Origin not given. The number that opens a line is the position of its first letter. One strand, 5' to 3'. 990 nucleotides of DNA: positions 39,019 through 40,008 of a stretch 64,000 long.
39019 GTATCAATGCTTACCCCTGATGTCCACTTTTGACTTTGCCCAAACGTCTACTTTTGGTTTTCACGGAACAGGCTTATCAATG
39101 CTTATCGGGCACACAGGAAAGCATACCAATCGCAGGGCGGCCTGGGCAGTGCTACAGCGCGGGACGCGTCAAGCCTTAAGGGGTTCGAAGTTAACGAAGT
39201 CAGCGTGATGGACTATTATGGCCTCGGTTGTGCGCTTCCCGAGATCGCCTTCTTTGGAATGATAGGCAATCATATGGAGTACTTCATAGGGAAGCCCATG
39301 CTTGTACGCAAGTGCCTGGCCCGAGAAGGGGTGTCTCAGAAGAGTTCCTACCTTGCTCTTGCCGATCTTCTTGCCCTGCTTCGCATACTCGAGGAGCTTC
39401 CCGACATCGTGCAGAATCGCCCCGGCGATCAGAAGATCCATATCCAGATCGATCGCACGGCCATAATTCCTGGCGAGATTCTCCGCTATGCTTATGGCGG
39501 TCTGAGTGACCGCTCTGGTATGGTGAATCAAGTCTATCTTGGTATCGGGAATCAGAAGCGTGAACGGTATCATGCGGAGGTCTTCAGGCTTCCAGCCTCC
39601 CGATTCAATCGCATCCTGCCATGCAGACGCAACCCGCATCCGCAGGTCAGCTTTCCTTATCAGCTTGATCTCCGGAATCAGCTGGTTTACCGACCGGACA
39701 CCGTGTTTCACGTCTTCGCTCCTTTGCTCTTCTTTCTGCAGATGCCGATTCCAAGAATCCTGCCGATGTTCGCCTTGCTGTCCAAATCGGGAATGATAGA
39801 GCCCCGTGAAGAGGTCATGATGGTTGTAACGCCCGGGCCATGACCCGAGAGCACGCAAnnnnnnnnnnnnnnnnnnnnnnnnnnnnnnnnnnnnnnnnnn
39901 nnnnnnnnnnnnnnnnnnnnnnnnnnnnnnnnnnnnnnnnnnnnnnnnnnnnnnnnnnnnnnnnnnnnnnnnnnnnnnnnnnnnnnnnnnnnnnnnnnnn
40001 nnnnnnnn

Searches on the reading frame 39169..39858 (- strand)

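Call 16: search_protein_families(library=pfam, proteins=[window:39169-39858:-], max_evalue=0.0001)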
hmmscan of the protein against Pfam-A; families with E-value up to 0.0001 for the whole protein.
window:39169-39858:- (229 aa): 1 family
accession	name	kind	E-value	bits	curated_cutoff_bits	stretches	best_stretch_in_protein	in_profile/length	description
PF01966.28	HD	-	6e-14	52.8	22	1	111-220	2-111/116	HD domain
